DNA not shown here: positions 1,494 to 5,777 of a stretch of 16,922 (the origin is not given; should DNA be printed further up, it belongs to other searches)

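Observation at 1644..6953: Orphan 1327-aa protein abutted to an insert-bearing GTPase: candidate uncharacterised two-gene GTPase module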

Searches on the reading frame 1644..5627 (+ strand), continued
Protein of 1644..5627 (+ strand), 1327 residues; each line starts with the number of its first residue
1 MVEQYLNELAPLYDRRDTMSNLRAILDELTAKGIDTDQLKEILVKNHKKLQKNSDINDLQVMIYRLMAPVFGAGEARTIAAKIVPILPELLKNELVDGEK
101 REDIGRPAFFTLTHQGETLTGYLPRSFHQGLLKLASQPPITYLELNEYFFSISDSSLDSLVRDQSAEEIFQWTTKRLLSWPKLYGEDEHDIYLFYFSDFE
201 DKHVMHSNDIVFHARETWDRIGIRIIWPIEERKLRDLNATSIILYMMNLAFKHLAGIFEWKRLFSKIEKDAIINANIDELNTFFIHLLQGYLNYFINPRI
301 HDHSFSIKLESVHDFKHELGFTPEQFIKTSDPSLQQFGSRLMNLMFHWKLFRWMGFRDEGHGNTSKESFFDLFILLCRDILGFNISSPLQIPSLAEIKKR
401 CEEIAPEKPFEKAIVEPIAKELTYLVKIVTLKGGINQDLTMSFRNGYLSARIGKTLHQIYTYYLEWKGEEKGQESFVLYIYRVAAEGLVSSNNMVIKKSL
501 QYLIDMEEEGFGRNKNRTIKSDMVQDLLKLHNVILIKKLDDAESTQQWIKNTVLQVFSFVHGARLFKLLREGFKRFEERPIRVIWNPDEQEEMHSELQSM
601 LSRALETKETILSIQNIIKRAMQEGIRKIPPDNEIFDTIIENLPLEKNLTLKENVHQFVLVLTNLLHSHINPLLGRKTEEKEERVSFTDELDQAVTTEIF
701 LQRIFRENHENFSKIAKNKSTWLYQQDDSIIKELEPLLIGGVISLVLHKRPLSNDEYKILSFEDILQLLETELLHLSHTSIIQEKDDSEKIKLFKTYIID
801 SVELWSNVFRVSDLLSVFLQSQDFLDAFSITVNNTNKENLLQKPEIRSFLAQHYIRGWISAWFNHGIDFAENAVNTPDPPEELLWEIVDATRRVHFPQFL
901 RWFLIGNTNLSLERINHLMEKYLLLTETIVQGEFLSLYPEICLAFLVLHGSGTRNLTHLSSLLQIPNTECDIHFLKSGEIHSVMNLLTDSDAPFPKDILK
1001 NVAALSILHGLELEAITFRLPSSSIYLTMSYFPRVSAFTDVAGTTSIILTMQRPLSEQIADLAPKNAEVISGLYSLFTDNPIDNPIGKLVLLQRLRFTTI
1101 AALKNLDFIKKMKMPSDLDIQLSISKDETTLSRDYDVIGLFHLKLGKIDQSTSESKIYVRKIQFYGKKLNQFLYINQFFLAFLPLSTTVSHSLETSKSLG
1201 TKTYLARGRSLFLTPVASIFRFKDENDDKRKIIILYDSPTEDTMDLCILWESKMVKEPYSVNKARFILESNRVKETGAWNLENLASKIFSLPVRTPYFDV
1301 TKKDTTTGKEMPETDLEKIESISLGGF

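Call 57: fold_search(model_id=the predicted structure, library=pdb)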
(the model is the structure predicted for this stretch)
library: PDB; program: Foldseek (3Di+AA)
matches with E <= 10: 344; with E <= 0.001: 0
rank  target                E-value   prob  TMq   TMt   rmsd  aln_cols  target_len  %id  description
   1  6x88_A                1.0e-01  0.28  0.06  0.15  22.7       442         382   11  PDE6 chicken GAF domain (released 2020-11-04)
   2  5ue8_A                2.3e-01  0.21  0.09  0.11  28.1       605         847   11  The crystal structure of Munc13-1 C1C2BMUN domain (released 2017-02-15)
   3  9v6e_A                3.9e-01  0.10  0.05  0.06  27.0       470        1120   10  Cryo-EM structure of human full length KICSTOR complex (state 1) (released 2025-11-12)
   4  6pps_A                4.4e-01  0.18  0.05  0.19  24.8       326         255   10  A blue light illuminated LOV-PAS construct from the LOV-HK sensory protein from Brucella abortus (construct 15-273) (released 2020-07-15)
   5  9xps_6                5.0e-01  0.09  0.03  0.13  19.6       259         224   10  The neck structure of the Phage Phikz (released 2026-02-11)
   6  4hh2_A                5.6e-01  0.09  0.05  0.12  26.2       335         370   11  Structure of PpsR without the HTH motif from Rb. sphaeroides (released 2013-06-05)
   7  6pps_D                6.0e-01  0.15  0.05  0.19  24.0       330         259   10  A blue light illuminated LOV-PAS construct from the LOV-HK sensory protein from Brucella abortus (construct 15-273) (released 2020-07-15)
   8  8js5_F                6.3e-01  0.11  0.05  0.16  20.6       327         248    8  Dimeric PAS domains of oxygen sensor FixL with ferric unliganded heme (released 2024-06-26)
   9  8cmk_B                6.5e-01  0.10  0.12  0.14  23.5      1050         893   13  Transportin-3 TNPO3 in complex with RSY region of CIRBP (released 2024-03-06)
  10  4gw9_D                6.5e-01  0.09  0.05  0.09  25.7       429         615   12  Structure of a bacteriophytochrome and light-stimulated protomer swapping with a gene repressor (released 2012-09-26)
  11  6pps_C                7.3e-01  0.12  0.05  0.18  25.7       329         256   12  A blue light illuminated LOV-PAS construct from the LOV-HK sensory protein from Brucella abortus (construct 15-273) (released 2020-07-15)
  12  7ytj_D                7.9e-01  0.06  0.06  0.09  26.4       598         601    9  Cryo-EM structure of VTC complex (released 2023-02-22)
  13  6ph4_A                8.3e-01  0.12  0.05  0.15  28.2       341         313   11  Full length LOV-PAS-HK construct from the LOV-HK sensory protein from Brucella abortus (light-adapted, construct 15-48 (released 2020-12-30)
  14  8js6_C                8.9e-01  0.10  0.05  0.16  21.5       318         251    9  Dimeric PAS domains of oxygen sensor FixL in complex with cyanide-bound ferric heme (released 2024-06-26)
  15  4l9g_A                8.9e-01  0.08  0.05  0.15  25.3       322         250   11  Structure of PpsR N-Q-PAS1 from Rb. sphaeroides (released 2014-02-12)
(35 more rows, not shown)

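Call 71: list_cluster_members(proteins=[P0001, P0002, P0036, P0037, P0039, P0040, P0041, P0033, P0010, P0016])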
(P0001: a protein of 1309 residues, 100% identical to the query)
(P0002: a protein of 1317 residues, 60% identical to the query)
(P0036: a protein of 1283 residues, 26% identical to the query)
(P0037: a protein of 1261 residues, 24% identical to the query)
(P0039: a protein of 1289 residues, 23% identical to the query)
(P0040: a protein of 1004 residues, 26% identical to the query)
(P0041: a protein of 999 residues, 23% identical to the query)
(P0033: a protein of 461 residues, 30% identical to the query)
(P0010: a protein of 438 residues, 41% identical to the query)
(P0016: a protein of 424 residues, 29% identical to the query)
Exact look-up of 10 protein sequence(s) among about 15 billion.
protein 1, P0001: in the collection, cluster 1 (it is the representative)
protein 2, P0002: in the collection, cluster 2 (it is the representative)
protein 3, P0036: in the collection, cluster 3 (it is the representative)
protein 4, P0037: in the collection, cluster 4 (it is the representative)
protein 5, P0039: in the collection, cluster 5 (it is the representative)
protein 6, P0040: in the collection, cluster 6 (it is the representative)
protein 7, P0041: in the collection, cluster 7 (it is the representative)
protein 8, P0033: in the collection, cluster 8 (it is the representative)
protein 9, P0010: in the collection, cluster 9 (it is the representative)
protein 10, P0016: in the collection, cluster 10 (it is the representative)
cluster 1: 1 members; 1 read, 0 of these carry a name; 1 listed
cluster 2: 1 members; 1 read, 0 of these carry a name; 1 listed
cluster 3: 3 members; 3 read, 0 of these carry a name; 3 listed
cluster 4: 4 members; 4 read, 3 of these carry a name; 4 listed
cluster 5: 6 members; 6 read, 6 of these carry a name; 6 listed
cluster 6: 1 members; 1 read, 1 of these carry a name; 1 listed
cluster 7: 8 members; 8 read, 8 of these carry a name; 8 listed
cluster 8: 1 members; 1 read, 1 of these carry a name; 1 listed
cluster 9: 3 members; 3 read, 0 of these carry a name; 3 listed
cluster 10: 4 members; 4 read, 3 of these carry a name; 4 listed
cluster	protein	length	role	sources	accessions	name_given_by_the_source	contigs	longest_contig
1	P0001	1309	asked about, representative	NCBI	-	-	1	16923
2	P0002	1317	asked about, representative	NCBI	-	-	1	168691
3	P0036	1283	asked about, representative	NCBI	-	-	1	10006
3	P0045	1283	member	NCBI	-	-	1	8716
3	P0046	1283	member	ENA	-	-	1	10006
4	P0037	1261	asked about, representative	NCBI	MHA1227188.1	MAG: hypothetical protein ACTSPV_10645 [Candidatus Hodarchaeales archaeon]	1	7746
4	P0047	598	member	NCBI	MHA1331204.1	MAG: hypothetical protein ACTSR2_09015, partial [Candidatus Hodarchaeales archaeon]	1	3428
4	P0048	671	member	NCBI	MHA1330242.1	MAG: hypothetical protein ACTSR2_04105, partial [Candidatus Hodarchaeales archaeon]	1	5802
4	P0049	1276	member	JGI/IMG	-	-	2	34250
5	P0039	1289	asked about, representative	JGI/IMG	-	hypothetical protein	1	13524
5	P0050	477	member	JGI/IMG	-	hypothetical protein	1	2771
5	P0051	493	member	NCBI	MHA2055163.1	MAG: hypothetical protein ACW99F_16410, partial [Candidatus Hodarchaeales archaeon]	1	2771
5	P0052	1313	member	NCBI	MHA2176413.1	MAG: hypothetical protein ACXABI_16440 [Candidatus Hodarchaeales archaeon]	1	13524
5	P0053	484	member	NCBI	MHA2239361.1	MAG: hypothetical protein ACXAB2_13520, partial [Candidatus Hodarchaeales archaeon]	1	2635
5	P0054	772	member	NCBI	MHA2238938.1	MAG: hypothetical protein ACXAB2_11280, partial [Candidatus Hodarchaeales archaeon]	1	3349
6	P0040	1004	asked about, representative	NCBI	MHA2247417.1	MAG: hypothetical protein ACXADY_20890, partial [Candidatus Hodarchaeales archaeon]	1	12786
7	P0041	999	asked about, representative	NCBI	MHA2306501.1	MAG: hypothetical protein ACXACU_14040, partial [Candidatus Hodarchaeales archaeon]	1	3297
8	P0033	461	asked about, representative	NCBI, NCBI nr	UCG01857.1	MAG: hypothetical protein JSW11_19910 [Candidatus Heimdallarchaeota archaeon]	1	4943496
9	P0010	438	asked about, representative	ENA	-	-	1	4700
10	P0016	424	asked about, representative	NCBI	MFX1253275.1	MAG: Rab family GTPase [Promethearchaeota archaeon]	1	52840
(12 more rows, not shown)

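Call 72: search_protein_families(library=padloc, proteins=[window:1644-5624:+], max_evalue=0.01)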
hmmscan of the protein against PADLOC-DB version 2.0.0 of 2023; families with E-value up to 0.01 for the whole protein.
window:1644-5624:+ (1327 aa): 0 families

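Call 76: find_related_loci(query=A6, collection=metagenome_contigs, flank=7000)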
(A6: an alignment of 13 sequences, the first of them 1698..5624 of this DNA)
Query A6 (1309 aa) in metagenome_contigs; peptide patterns used: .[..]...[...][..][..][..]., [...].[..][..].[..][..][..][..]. (x = any residue, [..] = any of these).
600 stretches matched a pattern (row limit reached: there are more); 3 encode a relative of the query (tblastn E <= 1e-3); 3 distinct loci.
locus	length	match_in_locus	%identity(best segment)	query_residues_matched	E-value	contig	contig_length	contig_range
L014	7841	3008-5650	23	165-1055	4e-36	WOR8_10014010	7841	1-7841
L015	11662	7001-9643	23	165-1055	3e-36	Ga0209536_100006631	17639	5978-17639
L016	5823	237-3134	22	109-1087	1e-28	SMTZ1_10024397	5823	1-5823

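Call 81: fold_search(model_id=the predicted structure, library=viral)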
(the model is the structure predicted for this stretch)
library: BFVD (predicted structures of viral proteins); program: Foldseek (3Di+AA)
matches with E <= 10: 304; with E <= 0.001: 0
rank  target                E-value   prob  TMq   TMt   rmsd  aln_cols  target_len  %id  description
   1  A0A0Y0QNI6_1          3.8e-02  0.11  0.06  0.06  45.9      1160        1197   10  Large tegument protein [Human herpesvirus 2]
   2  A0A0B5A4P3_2          1.1e-01  0.15  0.08  0.10  35.3       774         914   10  (no name in the UniProt tables at hand)
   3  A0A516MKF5            1.5e-01  0.09  0.08  0.08  37.5      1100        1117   11  (no name in the UniProt tables at hand)
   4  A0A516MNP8            1.5e-01  0.08  0.08  0.08  36.2      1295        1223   10  (no name in the UniProt tables at hand)
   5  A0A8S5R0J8            2.0e-01  0.05  0.05  0.06  46.8      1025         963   10  Minor tail protein [Siphoviridae sp. cttJO12]
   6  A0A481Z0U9            2.6e-01  0.77  0.05  0.22  12.7       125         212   14  Synaptobrevin [Mimivirus LCMiAC01]
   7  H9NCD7                2.8e-01  0.25  0.06  0.18  25.3       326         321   11  (no name in the UniProt tables at hand)
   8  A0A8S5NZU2            3.2e-01  0.16  0.04  0.14  24.1       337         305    8  Uncharacterized protein [Myoviridae sp. ctLnO19]
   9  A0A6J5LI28            3.2e-01  0.04  0.05  0.06  43.4      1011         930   13  Uncharacterized protein [uncultured Caudovirales phage]
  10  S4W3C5                3.3e-01  0.54  0.06  0.28  13.7       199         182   14  Uncharacterized protein [Pandoravirus salinus]
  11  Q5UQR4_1              3.4e-01  0.07  0.06  0.07  30.1       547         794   10  Uncharacterized protein R327 [Acanthamoeba polyphaga mimivirus]
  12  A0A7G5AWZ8            4.0e-01  0.07  0.05  0.06  37.7       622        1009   10  Putative endopeptidase [Arthronema virus TR020]
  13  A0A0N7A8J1            4.4e-01  0.03  0.06  0.05  45.0      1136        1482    9  (no name in the UniProt tables at hand)
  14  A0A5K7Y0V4            4.5e-01  0.09  0.07  0.06  21.4       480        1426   13  BA71V-B175L homolog protein [Abalone asfa-like virus]
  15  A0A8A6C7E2            4.9e-01  0.13  0.04  0.20  17.2       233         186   11  (no name in the UniProt tables at hand)
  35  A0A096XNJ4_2          1.2e+00  0.02  0.06  0.06  34.0      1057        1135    9  ORF1ab polyprotein (Fragment) [Anlong Ms bat coronavirus]
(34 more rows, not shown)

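Call 93: search_protein_families(library=ncbifam, alignment_id=A6, max_evalue=1)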
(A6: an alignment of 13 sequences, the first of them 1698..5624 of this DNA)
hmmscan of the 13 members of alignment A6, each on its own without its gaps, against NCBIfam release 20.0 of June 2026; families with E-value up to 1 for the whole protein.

A. member 1, window:1698-5624:+ (1309 aa): 0 families

B. families by the number of members that match (of 13 scanned): 4 families
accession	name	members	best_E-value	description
TIGR02941.1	Sigma_B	2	0.0058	RNA polymerase sigma factor SigB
NF005566.0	PRK07236.1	2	0.16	hypothetical protein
NF053507.1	T3SS_WxxxE_eff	1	0.0083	type III secrection system effector, WxxxE family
TIGR03285.1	methan_mark_14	1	0.15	methanogenesis marker 14 protein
